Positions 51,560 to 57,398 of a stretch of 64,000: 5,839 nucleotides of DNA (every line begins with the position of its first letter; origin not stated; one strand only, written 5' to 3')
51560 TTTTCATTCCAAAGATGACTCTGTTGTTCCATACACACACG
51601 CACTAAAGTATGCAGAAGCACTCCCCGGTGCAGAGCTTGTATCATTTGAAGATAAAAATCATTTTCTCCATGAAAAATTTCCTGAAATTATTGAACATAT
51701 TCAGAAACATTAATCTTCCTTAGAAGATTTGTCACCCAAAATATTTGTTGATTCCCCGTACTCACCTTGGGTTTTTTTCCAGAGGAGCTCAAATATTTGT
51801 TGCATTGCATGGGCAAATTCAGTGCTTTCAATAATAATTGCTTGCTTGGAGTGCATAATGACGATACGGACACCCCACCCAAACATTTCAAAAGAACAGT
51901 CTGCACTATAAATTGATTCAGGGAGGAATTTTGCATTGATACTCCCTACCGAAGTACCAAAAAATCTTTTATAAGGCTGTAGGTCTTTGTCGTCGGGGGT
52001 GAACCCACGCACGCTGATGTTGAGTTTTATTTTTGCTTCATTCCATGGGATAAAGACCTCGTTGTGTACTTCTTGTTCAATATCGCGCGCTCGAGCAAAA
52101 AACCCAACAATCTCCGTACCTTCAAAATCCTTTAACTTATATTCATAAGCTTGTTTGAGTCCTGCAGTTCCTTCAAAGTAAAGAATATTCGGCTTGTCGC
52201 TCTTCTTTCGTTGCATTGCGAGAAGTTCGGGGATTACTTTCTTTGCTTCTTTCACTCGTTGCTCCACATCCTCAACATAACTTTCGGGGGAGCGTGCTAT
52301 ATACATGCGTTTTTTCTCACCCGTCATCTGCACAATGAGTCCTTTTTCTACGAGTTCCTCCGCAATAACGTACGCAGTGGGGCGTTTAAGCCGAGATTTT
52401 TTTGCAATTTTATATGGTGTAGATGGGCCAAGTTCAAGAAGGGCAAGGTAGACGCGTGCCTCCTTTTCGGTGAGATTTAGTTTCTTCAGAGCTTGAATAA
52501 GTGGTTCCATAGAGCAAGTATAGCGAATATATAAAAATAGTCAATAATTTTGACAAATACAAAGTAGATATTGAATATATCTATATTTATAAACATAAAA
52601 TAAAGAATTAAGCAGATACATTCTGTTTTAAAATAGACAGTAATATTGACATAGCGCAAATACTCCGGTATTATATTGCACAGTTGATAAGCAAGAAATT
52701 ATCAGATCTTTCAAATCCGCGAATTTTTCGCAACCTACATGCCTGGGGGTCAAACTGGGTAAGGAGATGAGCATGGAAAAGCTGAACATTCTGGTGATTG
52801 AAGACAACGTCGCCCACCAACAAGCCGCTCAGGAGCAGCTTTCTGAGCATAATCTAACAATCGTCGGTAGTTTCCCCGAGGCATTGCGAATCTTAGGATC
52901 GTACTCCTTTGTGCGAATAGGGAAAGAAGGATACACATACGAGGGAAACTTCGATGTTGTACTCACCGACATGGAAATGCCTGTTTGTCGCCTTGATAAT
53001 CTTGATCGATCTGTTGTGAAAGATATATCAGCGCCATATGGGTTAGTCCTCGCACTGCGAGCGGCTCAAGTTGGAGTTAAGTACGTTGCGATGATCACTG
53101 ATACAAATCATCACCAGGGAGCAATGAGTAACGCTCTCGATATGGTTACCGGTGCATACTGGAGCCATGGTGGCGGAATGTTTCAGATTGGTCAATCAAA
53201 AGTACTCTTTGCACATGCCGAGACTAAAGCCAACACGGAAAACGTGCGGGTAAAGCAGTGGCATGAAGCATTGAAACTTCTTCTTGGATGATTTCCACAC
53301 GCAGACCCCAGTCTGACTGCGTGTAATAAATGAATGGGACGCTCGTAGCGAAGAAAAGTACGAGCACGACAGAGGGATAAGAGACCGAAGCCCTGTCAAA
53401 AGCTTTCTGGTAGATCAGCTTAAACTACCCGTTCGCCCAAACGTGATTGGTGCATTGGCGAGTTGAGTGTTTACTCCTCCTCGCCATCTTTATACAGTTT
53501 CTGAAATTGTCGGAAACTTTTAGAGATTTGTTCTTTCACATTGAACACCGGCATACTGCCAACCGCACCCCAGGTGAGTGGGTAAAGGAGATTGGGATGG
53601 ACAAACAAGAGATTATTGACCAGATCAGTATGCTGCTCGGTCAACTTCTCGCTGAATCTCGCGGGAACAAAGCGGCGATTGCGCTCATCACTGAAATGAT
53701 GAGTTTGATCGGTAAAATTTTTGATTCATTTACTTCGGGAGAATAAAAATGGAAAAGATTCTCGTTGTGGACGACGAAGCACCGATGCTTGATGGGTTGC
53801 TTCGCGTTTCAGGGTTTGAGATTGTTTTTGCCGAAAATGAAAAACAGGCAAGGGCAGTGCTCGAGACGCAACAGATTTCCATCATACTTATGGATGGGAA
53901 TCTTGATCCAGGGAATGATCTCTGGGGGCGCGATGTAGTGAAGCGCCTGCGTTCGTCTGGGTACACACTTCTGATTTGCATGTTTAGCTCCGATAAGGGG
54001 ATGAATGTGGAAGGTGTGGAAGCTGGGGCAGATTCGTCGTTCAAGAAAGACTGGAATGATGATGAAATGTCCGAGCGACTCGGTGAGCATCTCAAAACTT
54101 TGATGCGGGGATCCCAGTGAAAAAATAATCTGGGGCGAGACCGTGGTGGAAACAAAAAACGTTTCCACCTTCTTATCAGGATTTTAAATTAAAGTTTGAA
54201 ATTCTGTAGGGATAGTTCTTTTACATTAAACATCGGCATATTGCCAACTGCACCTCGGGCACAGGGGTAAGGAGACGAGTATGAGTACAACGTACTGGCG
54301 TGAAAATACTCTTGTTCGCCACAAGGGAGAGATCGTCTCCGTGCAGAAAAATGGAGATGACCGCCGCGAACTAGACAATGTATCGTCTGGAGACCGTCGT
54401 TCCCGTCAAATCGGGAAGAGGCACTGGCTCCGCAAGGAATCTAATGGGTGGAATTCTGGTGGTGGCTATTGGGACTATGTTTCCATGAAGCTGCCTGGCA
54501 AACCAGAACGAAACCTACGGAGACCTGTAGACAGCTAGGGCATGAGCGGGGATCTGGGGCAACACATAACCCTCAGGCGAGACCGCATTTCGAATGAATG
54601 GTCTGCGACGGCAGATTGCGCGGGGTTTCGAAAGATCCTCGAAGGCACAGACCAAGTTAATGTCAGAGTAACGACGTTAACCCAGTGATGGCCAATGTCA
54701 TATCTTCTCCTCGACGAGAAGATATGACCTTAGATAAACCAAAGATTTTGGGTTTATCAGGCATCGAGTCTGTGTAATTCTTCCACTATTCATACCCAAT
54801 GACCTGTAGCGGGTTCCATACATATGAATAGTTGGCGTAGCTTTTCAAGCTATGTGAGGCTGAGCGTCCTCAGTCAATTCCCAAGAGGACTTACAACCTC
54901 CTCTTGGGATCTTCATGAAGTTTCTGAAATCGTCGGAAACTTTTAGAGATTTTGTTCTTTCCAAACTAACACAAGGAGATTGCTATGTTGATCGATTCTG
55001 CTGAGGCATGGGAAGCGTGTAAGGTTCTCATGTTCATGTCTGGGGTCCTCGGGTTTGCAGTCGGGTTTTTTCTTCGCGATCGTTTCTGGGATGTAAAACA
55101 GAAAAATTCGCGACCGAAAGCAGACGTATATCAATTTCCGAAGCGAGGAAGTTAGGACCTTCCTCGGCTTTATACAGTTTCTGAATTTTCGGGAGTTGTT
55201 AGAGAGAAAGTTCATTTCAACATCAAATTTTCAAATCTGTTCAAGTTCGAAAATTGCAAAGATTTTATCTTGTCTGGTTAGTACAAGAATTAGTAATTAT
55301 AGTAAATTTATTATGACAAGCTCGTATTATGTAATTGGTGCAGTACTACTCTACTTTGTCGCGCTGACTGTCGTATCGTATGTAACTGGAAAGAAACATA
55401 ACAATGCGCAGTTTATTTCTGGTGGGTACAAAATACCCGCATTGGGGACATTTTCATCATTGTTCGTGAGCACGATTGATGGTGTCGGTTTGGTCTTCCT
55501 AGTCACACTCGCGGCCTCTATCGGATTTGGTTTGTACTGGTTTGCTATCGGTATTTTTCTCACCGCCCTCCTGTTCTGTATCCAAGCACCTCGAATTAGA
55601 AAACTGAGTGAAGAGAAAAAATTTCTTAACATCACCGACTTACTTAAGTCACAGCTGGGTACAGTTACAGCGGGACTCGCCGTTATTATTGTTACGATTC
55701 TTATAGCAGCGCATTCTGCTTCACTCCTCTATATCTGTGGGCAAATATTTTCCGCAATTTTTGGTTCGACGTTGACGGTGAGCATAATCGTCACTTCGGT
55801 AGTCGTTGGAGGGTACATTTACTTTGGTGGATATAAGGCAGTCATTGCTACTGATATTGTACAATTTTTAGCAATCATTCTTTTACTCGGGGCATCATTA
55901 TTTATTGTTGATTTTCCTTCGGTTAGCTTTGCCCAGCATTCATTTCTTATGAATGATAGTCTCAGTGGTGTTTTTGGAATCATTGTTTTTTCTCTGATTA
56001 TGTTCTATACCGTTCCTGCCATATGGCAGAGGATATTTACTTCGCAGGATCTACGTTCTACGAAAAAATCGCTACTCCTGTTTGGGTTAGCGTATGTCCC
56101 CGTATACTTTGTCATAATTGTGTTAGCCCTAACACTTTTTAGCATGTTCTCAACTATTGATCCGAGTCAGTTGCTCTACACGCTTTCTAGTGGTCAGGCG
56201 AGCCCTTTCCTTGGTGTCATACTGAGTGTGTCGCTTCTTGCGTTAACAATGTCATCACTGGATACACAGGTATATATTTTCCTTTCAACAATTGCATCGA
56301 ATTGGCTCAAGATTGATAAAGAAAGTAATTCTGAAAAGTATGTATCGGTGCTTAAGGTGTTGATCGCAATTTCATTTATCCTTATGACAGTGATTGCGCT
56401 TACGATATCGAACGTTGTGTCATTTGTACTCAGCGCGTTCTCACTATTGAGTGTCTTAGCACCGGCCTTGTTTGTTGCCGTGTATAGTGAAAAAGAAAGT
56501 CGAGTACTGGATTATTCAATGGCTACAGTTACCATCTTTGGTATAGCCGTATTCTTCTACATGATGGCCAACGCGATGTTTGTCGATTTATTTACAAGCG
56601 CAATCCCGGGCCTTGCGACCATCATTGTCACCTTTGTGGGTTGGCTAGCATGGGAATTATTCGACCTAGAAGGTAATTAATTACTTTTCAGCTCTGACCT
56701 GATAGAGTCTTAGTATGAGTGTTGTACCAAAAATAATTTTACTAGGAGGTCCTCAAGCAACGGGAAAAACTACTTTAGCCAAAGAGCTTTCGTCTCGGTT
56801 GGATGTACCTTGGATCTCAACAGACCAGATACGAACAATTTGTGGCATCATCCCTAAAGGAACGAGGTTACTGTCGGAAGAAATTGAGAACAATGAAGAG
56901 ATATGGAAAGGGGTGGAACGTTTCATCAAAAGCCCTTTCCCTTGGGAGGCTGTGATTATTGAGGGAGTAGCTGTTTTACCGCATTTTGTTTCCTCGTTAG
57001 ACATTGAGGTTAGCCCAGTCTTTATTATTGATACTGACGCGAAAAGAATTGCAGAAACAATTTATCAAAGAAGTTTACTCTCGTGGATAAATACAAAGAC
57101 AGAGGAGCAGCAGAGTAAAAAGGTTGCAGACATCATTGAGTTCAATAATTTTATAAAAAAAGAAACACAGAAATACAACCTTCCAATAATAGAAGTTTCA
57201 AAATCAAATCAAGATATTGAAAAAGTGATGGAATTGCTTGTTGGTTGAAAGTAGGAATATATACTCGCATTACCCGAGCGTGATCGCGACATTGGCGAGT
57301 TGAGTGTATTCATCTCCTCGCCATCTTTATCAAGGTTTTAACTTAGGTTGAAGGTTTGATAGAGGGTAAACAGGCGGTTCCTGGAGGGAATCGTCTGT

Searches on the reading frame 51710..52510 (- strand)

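Call 13: search_protein_families(library=pfam, proteins=[window:51710-52510:-], max_evalue=0.001)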
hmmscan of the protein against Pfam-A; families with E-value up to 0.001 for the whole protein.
window:51710-52510:- (266 aa): 1 family
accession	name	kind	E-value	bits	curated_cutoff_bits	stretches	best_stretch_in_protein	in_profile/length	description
PF01978.25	TrmB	-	6.8e-16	58.3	25.6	1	8-75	1-67/68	Sugar-specific transcriptional regulator TrmB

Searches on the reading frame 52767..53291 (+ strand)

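Call 13: search_protein_families(library=pfam, proteins=[window:52767-53291:+], max_evalue=0.001)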
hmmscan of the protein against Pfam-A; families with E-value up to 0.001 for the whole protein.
window:52767-53291:+ (174 aa): 1 family
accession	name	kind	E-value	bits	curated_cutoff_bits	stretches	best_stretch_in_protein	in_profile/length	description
PF14397.11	ATPgrasp_ST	-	0.00017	21.3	31.4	1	111-171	164-221/278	Sugar-transfer associated ATP-grasp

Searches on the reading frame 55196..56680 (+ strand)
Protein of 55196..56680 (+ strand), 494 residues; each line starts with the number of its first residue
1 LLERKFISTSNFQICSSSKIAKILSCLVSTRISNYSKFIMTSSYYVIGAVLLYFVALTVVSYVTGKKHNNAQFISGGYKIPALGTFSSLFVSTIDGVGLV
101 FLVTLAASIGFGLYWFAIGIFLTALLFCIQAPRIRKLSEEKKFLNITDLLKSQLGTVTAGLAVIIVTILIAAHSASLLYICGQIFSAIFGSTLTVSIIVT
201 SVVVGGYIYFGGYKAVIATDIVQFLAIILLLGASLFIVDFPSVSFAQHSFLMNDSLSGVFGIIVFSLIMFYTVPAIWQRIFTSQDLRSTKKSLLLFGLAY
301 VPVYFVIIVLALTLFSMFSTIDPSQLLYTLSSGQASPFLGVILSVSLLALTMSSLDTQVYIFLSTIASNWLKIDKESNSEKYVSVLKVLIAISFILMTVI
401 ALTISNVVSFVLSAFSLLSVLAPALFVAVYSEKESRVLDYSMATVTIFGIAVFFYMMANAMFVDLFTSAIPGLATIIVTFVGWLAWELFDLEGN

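Call 13: search_protein_families(library=pfam, proteins=[window:55196-56680:+], max_evalue=0.001)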
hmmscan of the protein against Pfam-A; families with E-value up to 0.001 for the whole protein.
window:55196-56680:+ (494 aa): 1 family
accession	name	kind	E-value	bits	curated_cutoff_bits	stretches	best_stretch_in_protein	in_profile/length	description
PF00474.23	SSF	-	1.6e-05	24.4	22.8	0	74-433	2-393/406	Sodium:solute symporter family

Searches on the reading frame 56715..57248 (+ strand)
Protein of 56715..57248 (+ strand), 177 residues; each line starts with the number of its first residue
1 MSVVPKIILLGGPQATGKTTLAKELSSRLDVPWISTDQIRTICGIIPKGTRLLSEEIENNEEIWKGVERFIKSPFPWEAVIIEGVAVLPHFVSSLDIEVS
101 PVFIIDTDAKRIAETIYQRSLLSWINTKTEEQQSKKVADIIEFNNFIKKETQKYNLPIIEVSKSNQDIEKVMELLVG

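Call 13: search_protein_families(library=pfam, proteins=[window:56715-57248:+], max_evalue=0.001)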
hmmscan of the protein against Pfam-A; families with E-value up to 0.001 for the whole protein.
window:56715-57248:+ (177 aa): 5 families
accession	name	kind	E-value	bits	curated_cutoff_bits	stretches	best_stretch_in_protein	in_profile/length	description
PF13521.12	AAA_28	-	5.4e-06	27.2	27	1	8-43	2-36/164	AAA domain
PF13238.12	AAA_18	-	4e-05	24.5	29.4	1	8-88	1-83/128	AAA domain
PF13671.12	AAA_33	-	5.9e-05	23.8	27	1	8-41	2-35/143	AAA domain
PF00004.35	AAA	-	0.00057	20.8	21.2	0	8-42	1-35/131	ATPase family associated with various cellular activities (AAA)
PF02224.24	Cytidylate_kin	-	0.0007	19.8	26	0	10-40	3-33/211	Cytidylate kinase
